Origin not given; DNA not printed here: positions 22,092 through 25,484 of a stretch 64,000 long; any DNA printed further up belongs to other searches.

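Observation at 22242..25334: Single-polypeptide fusion of a Wzc-type BY-kinase co-polymerase with a Wzy/O-antigen-ligase-like polymerase domain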

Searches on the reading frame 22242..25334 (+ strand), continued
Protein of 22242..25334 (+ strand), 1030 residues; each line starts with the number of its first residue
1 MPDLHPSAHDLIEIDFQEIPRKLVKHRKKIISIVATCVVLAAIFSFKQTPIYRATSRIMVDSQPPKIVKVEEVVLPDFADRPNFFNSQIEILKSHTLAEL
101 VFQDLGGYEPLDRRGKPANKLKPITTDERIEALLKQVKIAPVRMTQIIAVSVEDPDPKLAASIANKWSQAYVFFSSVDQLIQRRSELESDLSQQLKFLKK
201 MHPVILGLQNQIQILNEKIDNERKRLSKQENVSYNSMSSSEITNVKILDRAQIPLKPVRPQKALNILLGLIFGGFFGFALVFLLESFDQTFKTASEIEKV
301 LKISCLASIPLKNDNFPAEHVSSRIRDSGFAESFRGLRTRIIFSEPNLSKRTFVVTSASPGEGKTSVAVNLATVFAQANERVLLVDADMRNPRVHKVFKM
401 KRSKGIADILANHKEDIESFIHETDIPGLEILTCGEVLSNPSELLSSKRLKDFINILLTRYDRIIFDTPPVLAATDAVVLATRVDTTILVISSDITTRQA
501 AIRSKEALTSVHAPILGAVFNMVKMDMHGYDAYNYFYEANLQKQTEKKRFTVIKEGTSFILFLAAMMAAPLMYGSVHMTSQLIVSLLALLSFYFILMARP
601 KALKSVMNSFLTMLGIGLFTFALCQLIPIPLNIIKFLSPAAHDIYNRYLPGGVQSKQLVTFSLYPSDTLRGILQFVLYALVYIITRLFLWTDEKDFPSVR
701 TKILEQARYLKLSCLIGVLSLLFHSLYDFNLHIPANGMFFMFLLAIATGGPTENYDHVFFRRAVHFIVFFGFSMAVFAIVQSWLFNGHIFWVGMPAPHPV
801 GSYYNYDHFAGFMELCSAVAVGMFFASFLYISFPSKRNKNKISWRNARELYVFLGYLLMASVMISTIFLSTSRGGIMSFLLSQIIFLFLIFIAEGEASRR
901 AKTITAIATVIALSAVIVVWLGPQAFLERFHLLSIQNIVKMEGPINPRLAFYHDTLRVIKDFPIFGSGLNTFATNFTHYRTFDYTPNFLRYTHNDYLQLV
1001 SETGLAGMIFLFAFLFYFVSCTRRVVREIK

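Call 33: find_encoding_contigs(protein=P0006, flank=10000, max_places=2)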
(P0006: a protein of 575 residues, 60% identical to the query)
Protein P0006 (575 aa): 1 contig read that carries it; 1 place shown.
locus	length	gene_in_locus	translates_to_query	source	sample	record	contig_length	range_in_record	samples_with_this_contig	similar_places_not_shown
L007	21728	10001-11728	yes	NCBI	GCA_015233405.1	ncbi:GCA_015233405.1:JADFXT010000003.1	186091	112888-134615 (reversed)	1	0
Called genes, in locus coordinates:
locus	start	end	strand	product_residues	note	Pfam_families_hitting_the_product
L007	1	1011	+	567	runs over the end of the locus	PF03814:KdpA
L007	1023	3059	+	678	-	PF00122:E1-E2_ATPase, PF00702:Hydrolase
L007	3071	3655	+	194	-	PF02669:KdpC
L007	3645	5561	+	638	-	PF00582:Usp (faint), PF02702:KdpD, PF13493:DUF4118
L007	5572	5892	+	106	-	PF05899:Cupin_3 (weak), PF02311:AraC_binding (weak), PF07883:Cupin_2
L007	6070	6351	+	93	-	PF06865:Ppnp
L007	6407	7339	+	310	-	PF00551:Formyl_trans_N, PF02911:Formyl_trans_C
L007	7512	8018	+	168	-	-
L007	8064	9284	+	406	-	PF10082:BBP2_2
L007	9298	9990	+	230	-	PF02563:Poly_export, PF10531:SLBB, PF22461:SLBB_2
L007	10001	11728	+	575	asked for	PF02706:Wzz, PF13807:GNVR, PF01656:CbiA, PF10609:ParA (weak), PF13614:AAA_31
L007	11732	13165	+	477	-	PF04932:Wzy_C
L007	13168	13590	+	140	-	-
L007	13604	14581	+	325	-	PF01073:3Beta_HSD, PF01370:Epimerase, PF02719:Polysacc_synt_2, PF04321:RmlD_sub_bind, PF05368:NmrA (weak), PF07993:NAD_binding_4 (faint), PF16363:GDP_Man_Dehyd, PF13460:NAD_binding_10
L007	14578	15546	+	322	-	PF00106:adh_short (weak), PF01073:3Beta_HSD, PF01370:Epimerase, PF02719:Polysacc_synt_2, PF04321:RmlD_sub_bind, PF13460:NAD_binding_10 (weak), PF16363:GDP_Man_Dehyd, PF07993:NAD_binding_4 (weak)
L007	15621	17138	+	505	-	-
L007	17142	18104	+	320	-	PF00535:Glycos_transf_2, PF10111:Glyco_tranf_2_2, PF13641:Glyco_tranf_2_3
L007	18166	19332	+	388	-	PF13439:Glyco_transf_4, PF13579:Glyco_trans_4_4, PF00534:Glycos_transf_1, PF13692:Glyco_trans_1_4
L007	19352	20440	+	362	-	PF13439:Glyco_transf_4, PF13579:Glyco_trans_4_4, PF00534:Glycos_transf_1, PF13692:Glyco_trans_1_4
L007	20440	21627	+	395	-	PF04932:Wzy_C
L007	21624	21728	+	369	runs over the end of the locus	PF13439:Glyco_transf_4, PF13477:Glyco_trans_4_2, PF13579:Glyco_trans_4_4 (weak), PF00534:Glycos_transf_1, PF13692:Glyco_trans_1_4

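Call 38: search_protein_representatives(protein=window:22242-25331:+)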
Query: 1030 residues. Proteins with E-value up to 0.001 (for the whole library): 97057; up to 1e-10: 63071; up to 1e-30: 16491. The best 150 are listed.
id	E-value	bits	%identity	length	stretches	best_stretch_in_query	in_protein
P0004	0.0e+00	1221.4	57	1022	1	8-1029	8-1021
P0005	9.3e-208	708.9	63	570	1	3-540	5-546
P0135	7.3e-132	457.7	50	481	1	560-1029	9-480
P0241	2.1e-129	449.6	45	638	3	236-542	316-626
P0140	2.5e-119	416.2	56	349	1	704-1029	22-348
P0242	1.6e-104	367.3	42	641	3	239-538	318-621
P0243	5.2e-103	362.2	56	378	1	8-311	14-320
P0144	1.5e-100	354.1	48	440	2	661-1024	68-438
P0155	8.7e-92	325.1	49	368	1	561-923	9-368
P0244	2.4e-89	317.0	35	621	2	182-540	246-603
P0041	1.8e-84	300.9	36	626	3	233-537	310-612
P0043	2.4e-83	297.2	32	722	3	123-545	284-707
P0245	5.1e-82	292.8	38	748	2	237-538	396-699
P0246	1.2e-81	291.5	41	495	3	239-546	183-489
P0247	4.2e-80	286.4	37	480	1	564-1029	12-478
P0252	7.7e-78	278.9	36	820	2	179-536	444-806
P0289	7.3e-70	252.5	34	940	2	114-538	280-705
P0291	1.1e-69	252.0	34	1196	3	239-550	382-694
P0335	1.2e-66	241.9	34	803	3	328-571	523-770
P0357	2.0e-65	237.8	34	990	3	181-536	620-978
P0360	3.1e-65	237.2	36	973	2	226-576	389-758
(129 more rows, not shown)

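Call 39: search_protein_families(library=pfam, proteins=[P0291, P0289, P0360, P0357, P0252, P0335], max_evalue=0.001)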
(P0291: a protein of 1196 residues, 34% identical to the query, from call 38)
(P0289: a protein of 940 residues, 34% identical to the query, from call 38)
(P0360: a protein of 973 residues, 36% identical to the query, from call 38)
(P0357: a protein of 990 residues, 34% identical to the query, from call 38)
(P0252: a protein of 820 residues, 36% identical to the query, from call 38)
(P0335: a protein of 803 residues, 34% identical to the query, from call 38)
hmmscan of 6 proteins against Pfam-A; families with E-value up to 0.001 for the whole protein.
P0291 (1196 aa): 5 families
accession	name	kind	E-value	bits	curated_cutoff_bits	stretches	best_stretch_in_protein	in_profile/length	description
PF13807.11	GNVR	-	3.3e-13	49.8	27.7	1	356-426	9-79/82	G-rich domain on putative tyrosine kinase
PF02706.20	Wzz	-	7.8e-12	45.8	25.5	1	11-103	1-90/91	Chain length determinant protein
PF13614.12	AAA_31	-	1.1e-10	42.2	27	1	505-617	12-131/177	AAA domain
PF10609.15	ParA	-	2.5e-09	37.3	27.1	1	496-704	5-213/246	NUBPL iron-transfer P-loop NTPase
PF01656.29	CbiA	-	8.2e-07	29.5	25.4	1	504-668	8-85/125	CobQ/CobB/MinD/ParA nucleotide binding domain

P0289 (940 aa): 7 families
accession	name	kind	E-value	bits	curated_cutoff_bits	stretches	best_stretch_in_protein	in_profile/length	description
PF13807.11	GNVR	-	5.5e-21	74.7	27.7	1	369-442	7-79/82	G-rich domain on putative tyrosine kinase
PF00691.25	OmpA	-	9.6e-16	58.4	27.2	1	834-930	1-98/98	OmpA family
PF13614.12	AAA_31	-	5.4e-15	56.2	27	1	520-660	3-149/177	AAA domain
PF02706.20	Wzz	-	2.3e-12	47.5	25.5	1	8-96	2-91/91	Chain length determinant protein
PF10609.15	ParA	-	7.3e-11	42.4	27.1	1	520-688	5-173/246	NUBPL iron-transfer P-loop NTPase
PF01656.29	CbiA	-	1.3e-09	38.5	25.4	1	521-692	1-85/125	CobQ/CobB/MinD/ParA nucleotide binding domain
PF09140.17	MipZ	-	1.6e-05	24.8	20.7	1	520-636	2-108/262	ATPase MipZ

P0360 (973 aa): 7 families
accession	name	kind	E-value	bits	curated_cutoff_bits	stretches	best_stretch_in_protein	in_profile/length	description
PF05036.18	SPOR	-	1.4e-18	67.4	21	1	829-889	11-70/76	SPOR domain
PF13807.11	GNVR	-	1.5e-18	66.9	27.7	1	370-444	5-79/82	G-rich domain on putative tyrosine kinase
PF10609.15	ParA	-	1.8e-14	54.2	27.1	1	544-701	16-173/246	NUBPL iron-transfer P-loop NTPase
PF13614.12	AAA_31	-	4.1e-14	53.3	27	1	544-678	14-154/177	AAA domain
PF02706.20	Wzz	-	2e-09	38.1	25.5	1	7-88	2-83/91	Chain length determinant protein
PF01656.29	CbiA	-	9.9e-08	32.4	25.4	1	536-708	3-88/125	CobQ/CobB/MinD/ParA nucleotide binding domain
PF09140.17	MipZ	-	0.00041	20.2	20.7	0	543-650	12-109/262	ATPase MipZ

P0357 (990 aa): 5 families
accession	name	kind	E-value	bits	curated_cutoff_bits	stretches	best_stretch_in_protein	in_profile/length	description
PF02706.20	Wzz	-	2.5e-15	57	25.5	1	45-137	1-90/91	Chain length determinant protein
PF13614.12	AAA_31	-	6.1e-11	43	27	1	791-947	3-163/177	AAA domain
PF13807.11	GNVR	-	3.5e-09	36.9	27.7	1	650-720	9-79/82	G-rich domain on putative tyrosine kinase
PF10609.15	ParA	-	1e-06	28.8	27.1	1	790-958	4-170/246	NUBPL iron-transfer P-loop NTPase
PF01656.29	CbiA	-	1.9e-06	28.3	25.4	1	794-964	3-84/125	CobQ/CobB/MinD/ParA nucleotide binding domain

P0252 (820 aa): 9 families
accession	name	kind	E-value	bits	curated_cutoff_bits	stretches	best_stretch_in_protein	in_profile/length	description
PF02563.21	Poly_export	-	5.1e-22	78.3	28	1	62-136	2-76/77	Polysaccharide biosynthesis/export protein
PF13614.12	AAA_31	-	6.7e-16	59.2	27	1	630-766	12-154/177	AAA domain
PF13807.11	GNVR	-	8.7e-11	42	27.7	1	498-546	31-79/82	G-rich domain on putative tyrosine kinase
PF22461.2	SLBB_2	-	1.9e-09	37.9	27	1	142-225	1-79/79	SLBB domain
PF01656.29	CbiA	-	4.7e-09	36.7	25.4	1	626-797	5-88/125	CobQ/CobB/MinD/ParA nucleotide binding domain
PF02706.20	Wzz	-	8.7e-09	36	25.5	1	251-342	1-91/91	Chain length determinant protein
PF10609.15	ParA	-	3.6e-07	30.3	27.1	1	622-790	5-173/246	NUBPL iron-transfer P-loop NTPase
PF10531.15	SLBB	-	9.8e-07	29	27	1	144-197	2-53/55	SLBB domain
PF13093.11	FTA4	-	0.00018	21.9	24.8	1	377-490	59-157/199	Kinetochore complex Fta4 of Sim4 subunit, or CENP-50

P0335 (803 aa): 7 families
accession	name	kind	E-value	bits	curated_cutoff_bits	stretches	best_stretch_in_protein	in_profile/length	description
PF13807.11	GNVR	-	1.5e-19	70.1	27.7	1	369-443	5-79/82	G-rich domain on putative tyrosine kinase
PF13614.12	AAA_31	-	3.5e-16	60.1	27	1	558-690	14-151/177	AAA domain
PF10609.15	ParA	-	1.5e-12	48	27.1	1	549-715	7-173/246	NUBPL iron-transfer P-loop NTPase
PF02706.20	Wzz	-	1.6e-11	44.8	25.5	1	10-92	6-88/91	Chain length determinant protein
PF01656.29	CbiA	-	8.2e-07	29.5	25.4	1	549-719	2-85/125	CobQ/CobB/MinD/ParA nucleotide binding domain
PF00142.24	Fer4_NifH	-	1.1e-05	25.5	25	1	558-620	12-74/271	4Fe-4S iron sulfur cluster binding proteins, NifH/frxC family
PF09140.17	MipZ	-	3.4e-05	23.7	20.7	1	557-663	12-108/262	ATPase MipZ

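Call 51: predict_structure(alignment_id=A1)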
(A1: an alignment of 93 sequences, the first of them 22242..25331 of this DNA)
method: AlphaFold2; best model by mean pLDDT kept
length: 1030 residues; sequences in the alignment: 93
mean_pLDDT: 87.9   pTM: 0.62
mean pLDDT of the five models: 87.9, 86.9, 86.6, 86.0, 85.2
residues with pLDDT >= 90: 697; 70-90: 210; 50-70: 85; < 50: 38
segments of 3 or more residues with pLDDT < 50: 1-9, 69-72, 529-541, 796-803
pLDDT, mean of each block of 10 residues (from residue 1): 43 69 89 93 93 96 66 62 90 96 96 94 97 97 92 97 96 91 90 94 93 92 82 59 87 95 90 92 89 91 94 83 90 94 92 97 96 97 97 97 95 94 97 94 95 97 98 95 97 95 97 96 69 42 64 86 94 80 94 94 95 97 98 97 93 91 96 97 97 73 90 98 91 94 94 86 96 91 71 46 69 97 93 68 68 91 90 90 95 79 84 83 75 60 72 95 97 90 65 89 98 97 94
secondary structure, 60 per line:
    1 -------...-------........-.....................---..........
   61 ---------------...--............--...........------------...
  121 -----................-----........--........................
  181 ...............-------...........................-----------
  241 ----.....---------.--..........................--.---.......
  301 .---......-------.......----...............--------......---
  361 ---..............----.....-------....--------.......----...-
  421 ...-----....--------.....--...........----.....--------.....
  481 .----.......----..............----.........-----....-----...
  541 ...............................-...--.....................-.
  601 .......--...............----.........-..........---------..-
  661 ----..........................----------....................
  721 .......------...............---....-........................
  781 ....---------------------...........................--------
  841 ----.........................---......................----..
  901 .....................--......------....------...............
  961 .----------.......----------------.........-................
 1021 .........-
elements in order (helices of 4 or more, strands of 3 or more residues): H18-25 H27-47 E51-60 H81-92 H95-105 H126-136 E137-141 E147-154 H157-195 H203-229 E245-249 H262-287 H294-301 E305-310 H318-324 H329-343 E352-357 H364-377 E382-386 H394-397 H406-412 E421-423 E429-432 H441-445 H448-458 E463-467 H476-481 E486-492 H498-510 E515-523 H529-532 H538-571 H578-598 H600-607 H610-624 H631-637 H639-648 H665-689 H701-727 H734-748 H757-784 H806-832 H845-869 H873-894 H899-921 H924-929 H936-939 H946-961 H972-978 H995-1003 H1005-1029

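Call 53: fold_search(model_id=the predicted structure, library=pdb)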
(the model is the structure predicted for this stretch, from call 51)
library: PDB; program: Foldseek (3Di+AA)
matches with E <= 10: 747; with E <= 0.001: 124
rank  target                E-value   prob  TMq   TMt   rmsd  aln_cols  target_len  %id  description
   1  9exo_B                3.9e-27  1.00  0.34  0.56   8.0       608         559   23  Wzc-K540M-2YE MgADP C1 (released 2025-04-23)
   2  7nhr_B                9.6e-27  1.00  0.33  0.54   8.0       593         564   24  Putative transmembrane protein Wzc K540M C1 (released 2021-08-25)
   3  7nhr_C                1.2e-26  1.00  0.33  0.54   8.0       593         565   23  Putative transmembrane protein Wzc K540M C1 (released 2021-08-25)
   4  9exq_A                1.2e-26  1.00  0.32  0.47  14.1       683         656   21  Wzc-K540M-3YE-N711Y MgADP C1 (released 2025-04-23)
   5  9exo_C                1.4e-26  1.00  0.33  0.55   8.0       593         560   23  Wzc-K540M-2YE MgADP C1 (released 2025-04-23)
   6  9exq_B                2.7e-26  1.00  0.34  0.56   8.0       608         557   24  Wzc-K540M-3YE-N711Y MgADP C1 (released 2025-04-23)
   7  9exq_C                2.9e-26  1.00  0.32  0.54   8.3       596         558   23  Wzc-K540M-3YE-N711Y MgADP C1 (released 2025-04-23)
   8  9i2q_B                3.6e-26  1.00  0.33  0.56   7.9       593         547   24  Wzc-K540M-3YE MgADP C1 (released 2025-04-30)
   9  9i2q_C                4.0e-26  1.00  0.33  0.56   8.1       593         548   24  Wzc-K540M-3YE MgADP C1 (released 2025-04-30)
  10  7nhr_A                6.1e-26  1.00  0.32  0.46  14.3       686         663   21  Putative transmembrane protein Wzc K540M C1 (released 2021-08-25)
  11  9exo_A                1.1e-25  1.00  0.32  0.46  14.0       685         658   21  Wzc-K540M-2YE MgADP C1 (released 2025-04-23)
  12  9i2q_A                1.1e-25  1.00  0.32  0.47  13.7       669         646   21  Wzc-K540M-3YE MgADP C1 (released 2025-04-30)
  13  9r62_I                5.1e-25  1.00  0.34  0.53  11.7       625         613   21  CPS co-polymerase Wzc_C1 (released 2026-03-04)
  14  9r64_I                5.8e-25  1.00  0.34  0.49  16.9       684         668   20  CPS secretion pathway Wza-Wzc_C1 (Conf 0) (released 2026-03-04)
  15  7nib_B                6.1e-25  1.00  0.35  0.60   7.4       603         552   23  Wzc-K540M-4YE C1 (released 2021-08-25)
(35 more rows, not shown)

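Call 83: list_cluster_members(proteins=[P0001, P0002, P0003, P0004])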
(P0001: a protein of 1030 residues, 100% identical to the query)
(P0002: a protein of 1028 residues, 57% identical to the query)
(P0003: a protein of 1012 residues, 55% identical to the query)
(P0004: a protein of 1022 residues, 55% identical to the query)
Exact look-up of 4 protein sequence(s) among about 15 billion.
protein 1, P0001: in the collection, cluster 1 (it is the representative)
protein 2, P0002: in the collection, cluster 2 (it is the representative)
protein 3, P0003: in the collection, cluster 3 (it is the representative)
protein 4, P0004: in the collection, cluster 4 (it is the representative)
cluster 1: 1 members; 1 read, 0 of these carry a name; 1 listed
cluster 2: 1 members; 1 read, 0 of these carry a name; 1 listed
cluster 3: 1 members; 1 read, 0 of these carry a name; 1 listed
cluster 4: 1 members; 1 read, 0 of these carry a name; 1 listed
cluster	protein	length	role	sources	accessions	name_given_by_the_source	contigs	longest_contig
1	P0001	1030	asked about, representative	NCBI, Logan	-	-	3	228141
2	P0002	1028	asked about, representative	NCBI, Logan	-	-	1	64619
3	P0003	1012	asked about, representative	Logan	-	-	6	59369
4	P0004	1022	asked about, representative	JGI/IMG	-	-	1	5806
